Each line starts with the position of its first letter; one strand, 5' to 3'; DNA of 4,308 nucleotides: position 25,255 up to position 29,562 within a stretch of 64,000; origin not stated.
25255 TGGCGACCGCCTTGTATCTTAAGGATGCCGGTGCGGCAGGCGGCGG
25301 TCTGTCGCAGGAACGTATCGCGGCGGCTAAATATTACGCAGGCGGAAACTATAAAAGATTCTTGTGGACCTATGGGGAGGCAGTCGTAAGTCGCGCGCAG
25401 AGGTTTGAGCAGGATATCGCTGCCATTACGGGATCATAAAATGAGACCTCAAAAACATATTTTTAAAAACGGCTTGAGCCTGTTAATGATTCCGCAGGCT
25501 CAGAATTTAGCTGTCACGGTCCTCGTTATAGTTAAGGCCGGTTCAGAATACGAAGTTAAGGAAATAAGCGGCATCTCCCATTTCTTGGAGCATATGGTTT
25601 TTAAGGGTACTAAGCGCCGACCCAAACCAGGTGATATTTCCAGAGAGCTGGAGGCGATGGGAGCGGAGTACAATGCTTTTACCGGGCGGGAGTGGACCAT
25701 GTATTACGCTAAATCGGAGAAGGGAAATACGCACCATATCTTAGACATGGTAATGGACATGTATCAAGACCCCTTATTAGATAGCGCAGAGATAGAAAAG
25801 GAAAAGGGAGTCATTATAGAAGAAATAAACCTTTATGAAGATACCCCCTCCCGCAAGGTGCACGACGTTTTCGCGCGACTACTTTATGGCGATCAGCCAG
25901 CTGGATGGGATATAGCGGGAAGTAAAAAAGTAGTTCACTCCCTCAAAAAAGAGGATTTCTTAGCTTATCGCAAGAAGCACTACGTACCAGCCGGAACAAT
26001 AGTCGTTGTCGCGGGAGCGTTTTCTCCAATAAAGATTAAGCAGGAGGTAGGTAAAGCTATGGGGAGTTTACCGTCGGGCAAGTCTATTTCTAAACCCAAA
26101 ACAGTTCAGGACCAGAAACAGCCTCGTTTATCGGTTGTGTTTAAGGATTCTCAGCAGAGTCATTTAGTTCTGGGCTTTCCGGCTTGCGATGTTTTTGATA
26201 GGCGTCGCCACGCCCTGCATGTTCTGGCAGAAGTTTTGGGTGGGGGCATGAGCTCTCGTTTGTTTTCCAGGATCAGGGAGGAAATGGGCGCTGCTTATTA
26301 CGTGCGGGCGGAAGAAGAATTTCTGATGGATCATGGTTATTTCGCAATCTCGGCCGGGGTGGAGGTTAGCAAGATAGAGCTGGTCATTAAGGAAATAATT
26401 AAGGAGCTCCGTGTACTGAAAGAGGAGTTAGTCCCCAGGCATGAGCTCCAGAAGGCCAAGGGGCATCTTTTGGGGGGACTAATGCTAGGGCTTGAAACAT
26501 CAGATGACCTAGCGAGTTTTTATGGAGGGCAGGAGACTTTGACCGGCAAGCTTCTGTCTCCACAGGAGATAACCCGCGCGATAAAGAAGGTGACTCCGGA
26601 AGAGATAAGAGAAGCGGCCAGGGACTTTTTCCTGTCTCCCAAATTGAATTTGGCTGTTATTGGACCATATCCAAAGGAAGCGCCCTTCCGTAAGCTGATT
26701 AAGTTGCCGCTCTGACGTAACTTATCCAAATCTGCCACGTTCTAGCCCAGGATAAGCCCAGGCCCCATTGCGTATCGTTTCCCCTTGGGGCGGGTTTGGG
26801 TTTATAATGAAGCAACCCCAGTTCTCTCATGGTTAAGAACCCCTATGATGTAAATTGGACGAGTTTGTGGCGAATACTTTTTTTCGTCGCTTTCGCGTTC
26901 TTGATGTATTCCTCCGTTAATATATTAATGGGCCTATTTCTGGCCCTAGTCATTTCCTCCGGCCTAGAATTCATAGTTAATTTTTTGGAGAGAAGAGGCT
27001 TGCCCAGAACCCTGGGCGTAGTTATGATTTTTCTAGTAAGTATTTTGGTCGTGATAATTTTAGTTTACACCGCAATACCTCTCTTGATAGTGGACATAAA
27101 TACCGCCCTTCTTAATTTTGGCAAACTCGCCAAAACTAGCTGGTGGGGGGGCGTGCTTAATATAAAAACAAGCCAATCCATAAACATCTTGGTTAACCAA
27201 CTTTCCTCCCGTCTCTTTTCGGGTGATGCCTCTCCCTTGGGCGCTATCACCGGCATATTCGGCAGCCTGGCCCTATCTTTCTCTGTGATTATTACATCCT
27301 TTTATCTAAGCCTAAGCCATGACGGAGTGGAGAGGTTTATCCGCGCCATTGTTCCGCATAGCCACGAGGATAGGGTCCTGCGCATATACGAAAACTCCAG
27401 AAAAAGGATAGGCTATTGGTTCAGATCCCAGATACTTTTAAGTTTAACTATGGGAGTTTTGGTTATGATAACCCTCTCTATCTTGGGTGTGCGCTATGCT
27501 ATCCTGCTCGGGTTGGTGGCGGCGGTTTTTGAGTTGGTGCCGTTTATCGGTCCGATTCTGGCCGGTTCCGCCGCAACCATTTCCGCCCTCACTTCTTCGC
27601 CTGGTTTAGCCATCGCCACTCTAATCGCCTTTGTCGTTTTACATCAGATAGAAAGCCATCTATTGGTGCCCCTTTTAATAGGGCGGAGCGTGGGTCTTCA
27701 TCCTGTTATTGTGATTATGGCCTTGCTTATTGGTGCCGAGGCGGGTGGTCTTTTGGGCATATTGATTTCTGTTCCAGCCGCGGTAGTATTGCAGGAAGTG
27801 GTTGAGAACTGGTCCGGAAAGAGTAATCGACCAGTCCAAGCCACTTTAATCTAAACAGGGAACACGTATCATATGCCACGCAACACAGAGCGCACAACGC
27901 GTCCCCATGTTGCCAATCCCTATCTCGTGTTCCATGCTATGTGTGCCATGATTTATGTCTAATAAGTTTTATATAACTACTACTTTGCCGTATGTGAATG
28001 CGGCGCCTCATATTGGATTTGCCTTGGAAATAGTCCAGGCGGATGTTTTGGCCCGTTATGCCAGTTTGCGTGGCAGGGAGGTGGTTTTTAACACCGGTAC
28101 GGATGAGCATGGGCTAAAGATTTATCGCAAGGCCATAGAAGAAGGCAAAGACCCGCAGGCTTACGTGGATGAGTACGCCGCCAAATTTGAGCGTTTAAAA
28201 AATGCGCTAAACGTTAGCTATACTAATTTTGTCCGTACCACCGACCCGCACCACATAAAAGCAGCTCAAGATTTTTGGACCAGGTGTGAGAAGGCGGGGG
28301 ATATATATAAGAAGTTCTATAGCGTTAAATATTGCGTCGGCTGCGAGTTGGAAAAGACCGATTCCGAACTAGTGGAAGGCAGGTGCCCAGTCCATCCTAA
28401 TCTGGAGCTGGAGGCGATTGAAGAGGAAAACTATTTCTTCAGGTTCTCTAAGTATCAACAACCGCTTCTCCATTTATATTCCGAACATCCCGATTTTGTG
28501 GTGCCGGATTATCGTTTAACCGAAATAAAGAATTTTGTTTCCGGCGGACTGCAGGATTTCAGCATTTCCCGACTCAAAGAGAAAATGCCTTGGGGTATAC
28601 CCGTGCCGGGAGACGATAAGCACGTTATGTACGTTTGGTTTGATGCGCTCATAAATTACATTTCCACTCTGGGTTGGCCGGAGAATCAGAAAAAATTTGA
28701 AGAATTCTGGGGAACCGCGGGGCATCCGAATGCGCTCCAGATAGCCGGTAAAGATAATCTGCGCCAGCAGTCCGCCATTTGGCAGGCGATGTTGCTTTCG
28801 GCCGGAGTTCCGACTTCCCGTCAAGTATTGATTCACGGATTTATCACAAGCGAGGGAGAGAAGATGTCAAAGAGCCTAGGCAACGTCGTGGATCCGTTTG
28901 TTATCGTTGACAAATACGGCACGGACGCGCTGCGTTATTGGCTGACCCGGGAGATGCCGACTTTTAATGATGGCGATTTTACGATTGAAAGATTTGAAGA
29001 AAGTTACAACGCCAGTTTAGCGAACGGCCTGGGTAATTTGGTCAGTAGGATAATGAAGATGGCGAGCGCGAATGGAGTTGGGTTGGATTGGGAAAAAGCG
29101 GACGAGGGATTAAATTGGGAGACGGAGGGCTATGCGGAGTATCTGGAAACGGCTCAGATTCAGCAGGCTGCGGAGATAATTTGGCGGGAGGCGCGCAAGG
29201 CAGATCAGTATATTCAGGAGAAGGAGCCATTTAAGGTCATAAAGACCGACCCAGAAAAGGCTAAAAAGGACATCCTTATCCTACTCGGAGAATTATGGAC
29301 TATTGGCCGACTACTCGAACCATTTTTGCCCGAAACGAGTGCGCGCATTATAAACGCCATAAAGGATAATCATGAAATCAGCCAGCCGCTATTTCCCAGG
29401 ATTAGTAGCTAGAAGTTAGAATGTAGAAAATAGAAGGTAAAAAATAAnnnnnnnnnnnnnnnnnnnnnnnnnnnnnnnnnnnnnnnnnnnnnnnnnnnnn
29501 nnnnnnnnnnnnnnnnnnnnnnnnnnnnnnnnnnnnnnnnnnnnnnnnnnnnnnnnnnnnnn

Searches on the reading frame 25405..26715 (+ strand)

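Call 91: search_protein_families(library=pfam, proteins=[window:25405-26715:+], max_evalue=0.0001)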
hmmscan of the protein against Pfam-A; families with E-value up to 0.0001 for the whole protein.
window:25405-26715:+ (436 aa): 2 families
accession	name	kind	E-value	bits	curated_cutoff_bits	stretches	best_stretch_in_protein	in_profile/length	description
PF00675.25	Peptidase_M16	-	2.7e-35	121.9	22.3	1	33-168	9-143/149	Insulinase (Peptidase family M16)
PF05193.26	Peptidase_M16_C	-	3.2e-34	118.8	23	1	180-352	2-178/181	Peptidase M16 inactive domain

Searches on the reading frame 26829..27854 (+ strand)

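Call 91: search_protein_families(library=pfam, proteins=[window:26829-27854:+], max_evalue=0.0001)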
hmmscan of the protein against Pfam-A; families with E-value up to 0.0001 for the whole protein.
window:26829-27854:+ (341 aa): 1 family
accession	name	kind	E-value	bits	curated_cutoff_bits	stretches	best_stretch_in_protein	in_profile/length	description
PF01594.21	AI-2E_transport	-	1.7e-54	185.7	34.3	1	14-328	2-326/327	AI-2E family transporter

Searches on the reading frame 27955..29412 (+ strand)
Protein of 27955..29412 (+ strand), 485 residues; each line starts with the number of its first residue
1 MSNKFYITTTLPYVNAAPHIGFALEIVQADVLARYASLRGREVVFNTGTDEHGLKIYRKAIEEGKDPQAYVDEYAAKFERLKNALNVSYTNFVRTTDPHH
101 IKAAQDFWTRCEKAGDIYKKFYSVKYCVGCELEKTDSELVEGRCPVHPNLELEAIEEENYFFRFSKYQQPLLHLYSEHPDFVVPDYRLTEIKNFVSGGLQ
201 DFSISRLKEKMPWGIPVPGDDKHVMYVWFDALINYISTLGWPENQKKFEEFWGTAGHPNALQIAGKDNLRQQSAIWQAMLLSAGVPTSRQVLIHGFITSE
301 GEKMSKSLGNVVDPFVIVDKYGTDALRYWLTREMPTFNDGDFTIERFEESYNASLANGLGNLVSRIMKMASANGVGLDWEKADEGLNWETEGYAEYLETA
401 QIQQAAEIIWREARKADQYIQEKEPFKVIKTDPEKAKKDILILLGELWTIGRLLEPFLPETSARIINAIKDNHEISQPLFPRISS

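Call 3: search_protein_families(library=pfam, proteins=[window:27955-29412:+], max_evalue=1)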
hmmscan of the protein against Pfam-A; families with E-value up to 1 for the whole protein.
window:27955-29412:+ (485 aa): 6 families
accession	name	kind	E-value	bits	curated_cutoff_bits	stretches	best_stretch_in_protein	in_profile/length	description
PF09334.17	tRNA-synt_1g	-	9.2e-101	337.9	20.1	2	156-367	180-391/391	tRNA synthetases class I (M)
PF00133.28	tRNA-synt_1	-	2.3e-37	129.2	22.7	2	221-335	295-406/414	tRNA synthetases class I (I, L, M and V)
PF01406.26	tRNA-synt_1e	-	5.3e-14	52.7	27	2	13-120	18-124/301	tRNA synthetases class I (C) catalytic domain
PF19303.5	Anticodon_3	-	1.1e-08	35.5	23.5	1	386-472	18-104/152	Anticodon binding domain of methionyl tRNA ligase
PF01921.24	tRNA-synt_1f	-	0.014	14.7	27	1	291-336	270-315/360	tRNA synthetases class I (K)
PF04183.18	IucA_IucC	-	0.2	11.7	25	1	79-106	146-173/239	IucA / IucC family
